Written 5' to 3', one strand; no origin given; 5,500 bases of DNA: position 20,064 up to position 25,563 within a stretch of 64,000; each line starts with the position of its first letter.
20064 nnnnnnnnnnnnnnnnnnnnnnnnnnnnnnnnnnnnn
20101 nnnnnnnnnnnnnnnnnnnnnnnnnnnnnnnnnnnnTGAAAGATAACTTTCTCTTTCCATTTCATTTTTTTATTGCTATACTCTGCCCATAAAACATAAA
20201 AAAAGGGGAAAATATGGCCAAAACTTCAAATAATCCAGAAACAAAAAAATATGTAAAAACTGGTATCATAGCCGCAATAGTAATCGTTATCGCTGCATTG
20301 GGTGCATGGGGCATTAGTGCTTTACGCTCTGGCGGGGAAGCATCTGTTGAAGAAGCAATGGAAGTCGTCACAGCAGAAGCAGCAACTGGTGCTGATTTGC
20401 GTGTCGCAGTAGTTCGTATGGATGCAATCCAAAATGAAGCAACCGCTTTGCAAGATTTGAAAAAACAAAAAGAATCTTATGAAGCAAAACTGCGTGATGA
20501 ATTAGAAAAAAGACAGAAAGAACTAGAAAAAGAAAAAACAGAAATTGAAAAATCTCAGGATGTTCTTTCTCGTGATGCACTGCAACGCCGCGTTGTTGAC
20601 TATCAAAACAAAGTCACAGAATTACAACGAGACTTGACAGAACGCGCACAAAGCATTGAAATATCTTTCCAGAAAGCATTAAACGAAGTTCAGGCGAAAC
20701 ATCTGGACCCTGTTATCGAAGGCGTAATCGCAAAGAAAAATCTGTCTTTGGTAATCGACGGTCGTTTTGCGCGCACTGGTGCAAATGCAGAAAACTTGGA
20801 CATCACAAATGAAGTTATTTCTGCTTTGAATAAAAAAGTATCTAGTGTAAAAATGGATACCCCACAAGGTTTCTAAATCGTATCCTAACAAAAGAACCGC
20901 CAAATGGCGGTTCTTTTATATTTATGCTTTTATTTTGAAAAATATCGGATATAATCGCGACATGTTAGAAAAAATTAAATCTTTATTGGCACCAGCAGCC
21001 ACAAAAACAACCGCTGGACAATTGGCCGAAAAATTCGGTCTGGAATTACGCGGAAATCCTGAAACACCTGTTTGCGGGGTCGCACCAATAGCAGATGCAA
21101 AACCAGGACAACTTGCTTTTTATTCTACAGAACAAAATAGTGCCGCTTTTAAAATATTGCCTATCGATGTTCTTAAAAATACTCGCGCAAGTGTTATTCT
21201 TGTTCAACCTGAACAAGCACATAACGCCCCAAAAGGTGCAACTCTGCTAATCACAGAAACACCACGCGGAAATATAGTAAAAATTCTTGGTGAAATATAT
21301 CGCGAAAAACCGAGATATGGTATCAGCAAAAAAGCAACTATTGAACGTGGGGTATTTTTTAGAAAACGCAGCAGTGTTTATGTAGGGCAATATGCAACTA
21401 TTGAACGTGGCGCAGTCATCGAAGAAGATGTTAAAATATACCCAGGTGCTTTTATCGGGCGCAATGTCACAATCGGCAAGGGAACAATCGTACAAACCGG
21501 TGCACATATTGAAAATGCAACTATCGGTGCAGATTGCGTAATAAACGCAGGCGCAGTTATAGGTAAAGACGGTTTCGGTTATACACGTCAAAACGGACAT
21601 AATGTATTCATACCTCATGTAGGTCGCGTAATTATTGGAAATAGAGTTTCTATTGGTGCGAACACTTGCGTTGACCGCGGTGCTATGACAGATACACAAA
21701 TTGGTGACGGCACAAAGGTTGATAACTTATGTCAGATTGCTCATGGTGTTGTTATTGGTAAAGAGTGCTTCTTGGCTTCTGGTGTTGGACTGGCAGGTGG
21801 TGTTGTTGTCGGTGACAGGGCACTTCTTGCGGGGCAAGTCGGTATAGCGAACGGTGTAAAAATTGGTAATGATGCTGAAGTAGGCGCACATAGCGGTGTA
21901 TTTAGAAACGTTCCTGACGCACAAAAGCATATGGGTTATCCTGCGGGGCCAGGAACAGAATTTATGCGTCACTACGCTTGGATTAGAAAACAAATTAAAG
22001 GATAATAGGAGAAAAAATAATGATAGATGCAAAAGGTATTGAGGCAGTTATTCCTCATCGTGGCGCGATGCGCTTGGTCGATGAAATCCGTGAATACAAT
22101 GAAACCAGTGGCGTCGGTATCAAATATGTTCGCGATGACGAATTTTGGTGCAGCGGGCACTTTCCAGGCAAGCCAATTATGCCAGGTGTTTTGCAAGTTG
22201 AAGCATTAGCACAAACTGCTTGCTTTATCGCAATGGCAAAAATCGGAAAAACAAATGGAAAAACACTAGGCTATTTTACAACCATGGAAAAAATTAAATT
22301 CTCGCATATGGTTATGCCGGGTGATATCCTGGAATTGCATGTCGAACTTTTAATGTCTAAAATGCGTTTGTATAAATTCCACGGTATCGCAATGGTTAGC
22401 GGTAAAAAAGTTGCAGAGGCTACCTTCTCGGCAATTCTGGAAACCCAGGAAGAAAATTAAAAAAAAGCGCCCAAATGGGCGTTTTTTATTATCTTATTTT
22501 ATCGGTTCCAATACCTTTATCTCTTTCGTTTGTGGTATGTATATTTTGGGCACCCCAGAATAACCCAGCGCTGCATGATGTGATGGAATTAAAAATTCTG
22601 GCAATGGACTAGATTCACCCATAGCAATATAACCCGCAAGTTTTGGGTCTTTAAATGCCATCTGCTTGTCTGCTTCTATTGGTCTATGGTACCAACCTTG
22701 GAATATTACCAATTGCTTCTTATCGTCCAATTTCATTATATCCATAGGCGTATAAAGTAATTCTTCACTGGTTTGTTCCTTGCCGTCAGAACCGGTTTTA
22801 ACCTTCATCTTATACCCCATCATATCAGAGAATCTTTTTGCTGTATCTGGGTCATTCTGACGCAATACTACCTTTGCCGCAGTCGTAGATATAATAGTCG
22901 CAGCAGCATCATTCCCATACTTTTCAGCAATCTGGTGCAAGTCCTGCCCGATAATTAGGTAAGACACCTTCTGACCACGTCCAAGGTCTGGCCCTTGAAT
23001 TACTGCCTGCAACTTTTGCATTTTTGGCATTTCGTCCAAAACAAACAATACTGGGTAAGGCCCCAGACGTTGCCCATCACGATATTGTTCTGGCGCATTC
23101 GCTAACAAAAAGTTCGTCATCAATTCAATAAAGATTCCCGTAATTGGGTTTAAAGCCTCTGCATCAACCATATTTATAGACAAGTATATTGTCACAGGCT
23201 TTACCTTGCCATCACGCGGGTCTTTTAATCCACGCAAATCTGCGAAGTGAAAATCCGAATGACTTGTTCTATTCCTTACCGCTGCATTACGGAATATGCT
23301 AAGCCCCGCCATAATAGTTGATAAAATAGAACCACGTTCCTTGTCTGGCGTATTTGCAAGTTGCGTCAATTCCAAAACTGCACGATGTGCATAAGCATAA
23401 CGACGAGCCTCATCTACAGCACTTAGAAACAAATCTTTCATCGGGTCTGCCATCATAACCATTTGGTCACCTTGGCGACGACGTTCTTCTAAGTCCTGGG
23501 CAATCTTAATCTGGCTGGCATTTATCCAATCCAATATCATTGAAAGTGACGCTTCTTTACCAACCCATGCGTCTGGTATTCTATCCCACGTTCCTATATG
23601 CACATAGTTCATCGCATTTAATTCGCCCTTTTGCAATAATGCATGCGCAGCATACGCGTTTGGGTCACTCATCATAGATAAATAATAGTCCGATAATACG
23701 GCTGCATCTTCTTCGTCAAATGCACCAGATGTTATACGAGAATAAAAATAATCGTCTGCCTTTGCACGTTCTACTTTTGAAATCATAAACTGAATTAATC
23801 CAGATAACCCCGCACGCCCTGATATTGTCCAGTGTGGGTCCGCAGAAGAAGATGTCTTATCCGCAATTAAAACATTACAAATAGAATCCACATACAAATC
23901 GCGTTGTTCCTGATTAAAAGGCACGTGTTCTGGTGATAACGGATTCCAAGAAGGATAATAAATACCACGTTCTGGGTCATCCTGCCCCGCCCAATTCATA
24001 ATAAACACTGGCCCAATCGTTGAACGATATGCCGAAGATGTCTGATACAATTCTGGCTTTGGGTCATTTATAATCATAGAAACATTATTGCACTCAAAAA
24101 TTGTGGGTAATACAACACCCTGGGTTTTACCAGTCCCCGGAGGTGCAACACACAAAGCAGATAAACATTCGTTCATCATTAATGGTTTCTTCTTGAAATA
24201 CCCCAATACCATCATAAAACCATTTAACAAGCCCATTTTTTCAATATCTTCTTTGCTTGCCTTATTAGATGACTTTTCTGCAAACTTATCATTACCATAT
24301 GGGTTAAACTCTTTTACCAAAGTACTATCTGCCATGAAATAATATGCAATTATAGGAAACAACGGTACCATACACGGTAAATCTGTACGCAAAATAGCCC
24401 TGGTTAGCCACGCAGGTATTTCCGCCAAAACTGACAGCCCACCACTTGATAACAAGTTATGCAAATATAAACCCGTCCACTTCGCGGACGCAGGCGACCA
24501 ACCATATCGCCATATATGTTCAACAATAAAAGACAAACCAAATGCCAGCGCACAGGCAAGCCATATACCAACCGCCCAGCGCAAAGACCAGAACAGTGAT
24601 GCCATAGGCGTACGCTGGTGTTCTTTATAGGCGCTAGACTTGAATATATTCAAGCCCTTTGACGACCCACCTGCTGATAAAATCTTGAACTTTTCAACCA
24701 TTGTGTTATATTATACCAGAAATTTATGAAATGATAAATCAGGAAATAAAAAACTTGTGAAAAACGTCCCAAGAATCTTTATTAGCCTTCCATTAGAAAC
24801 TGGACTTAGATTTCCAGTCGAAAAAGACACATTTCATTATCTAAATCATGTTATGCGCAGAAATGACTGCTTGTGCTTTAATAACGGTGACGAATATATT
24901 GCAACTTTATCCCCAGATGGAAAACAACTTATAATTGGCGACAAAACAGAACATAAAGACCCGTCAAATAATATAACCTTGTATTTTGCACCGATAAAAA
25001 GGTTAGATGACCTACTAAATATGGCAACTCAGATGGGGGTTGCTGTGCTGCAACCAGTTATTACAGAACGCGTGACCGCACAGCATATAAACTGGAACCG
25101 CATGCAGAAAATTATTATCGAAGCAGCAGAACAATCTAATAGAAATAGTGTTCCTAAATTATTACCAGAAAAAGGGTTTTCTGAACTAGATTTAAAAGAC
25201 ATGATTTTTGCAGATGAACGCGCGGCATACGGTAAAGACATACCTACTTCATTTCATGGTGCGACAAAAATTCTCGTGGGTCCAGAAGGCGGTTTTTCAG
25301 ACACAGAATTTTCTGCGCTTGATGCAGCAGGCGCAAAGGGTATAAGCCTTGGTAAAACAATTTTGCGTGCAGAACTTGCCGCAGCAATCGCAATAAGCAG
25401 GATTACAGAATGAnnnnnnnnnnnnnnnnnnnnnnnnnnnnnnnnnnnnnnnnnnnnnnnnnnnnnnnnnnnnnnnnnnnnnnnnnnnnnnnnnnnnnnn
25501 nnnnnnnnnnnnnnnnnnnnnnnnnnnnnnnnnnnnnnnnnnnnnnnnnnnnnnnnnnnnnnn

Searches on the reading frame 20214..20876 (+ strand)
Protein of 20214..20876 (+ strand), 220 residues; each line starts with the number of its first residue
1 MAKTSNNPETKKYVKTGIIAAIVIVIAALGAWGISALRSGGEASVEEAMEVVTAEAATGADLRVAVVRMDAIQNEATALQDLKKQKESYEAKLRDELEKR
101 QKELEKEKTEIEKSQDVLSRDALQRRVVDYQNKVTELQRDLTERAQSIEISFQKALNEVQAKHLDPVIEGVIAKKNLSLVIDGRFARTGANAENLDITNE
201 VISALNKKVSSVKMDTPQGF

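Call 10: search_protein_families(library=pfam, proteins=[window:20214-20876:+], max_evalue=0.01)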
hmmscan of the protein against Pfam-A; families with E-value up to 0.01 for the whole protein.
window:20214-20876:+ (220 aa): 3 families
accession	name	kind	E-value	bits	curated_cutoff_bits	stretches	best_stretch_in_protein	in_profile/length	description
PF03938.19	OmpH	-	2.9e-17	63.6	32.4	1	63-205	1-141/141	Outer membrane protein (OmpH-like)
PF03961.19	FapA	-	0.0058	16.7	31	1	40-154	121-239/272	Flagellar Assembly Protein A beta solenoid domain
PF19829.4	DUF6310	-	0.0076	16.7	27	0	38-109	16-89/126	Family of unknown function (DUF6310)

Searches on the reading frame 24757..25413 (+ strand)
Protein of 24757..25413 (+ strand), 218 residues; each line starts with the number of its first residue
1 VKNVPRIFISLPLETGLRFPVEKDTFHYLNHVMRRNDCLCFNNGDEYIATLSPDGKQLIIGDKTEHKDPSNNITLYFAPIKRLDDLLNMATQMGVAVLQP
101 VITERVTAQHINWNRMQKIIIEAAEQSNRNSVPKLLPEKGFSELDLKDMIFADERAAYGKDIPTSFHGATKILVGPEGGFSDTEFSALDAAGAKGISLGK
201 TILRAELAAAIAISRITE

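Call 13: search_protein_families(library=pfam, proteins=[window:24757-25413:+], max_evalue=0.001)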
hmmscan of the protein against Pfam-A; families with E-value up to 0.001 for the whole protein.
window:24757-25413:+ (218 aa): 1 family
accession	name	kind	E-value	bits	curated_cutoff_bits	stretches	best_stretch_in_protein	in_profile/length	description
PF04452.19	Methyltrans_RNA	-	8.7e-33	113.7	23.9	1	70-216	5-164/165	RNA methyltransferase domain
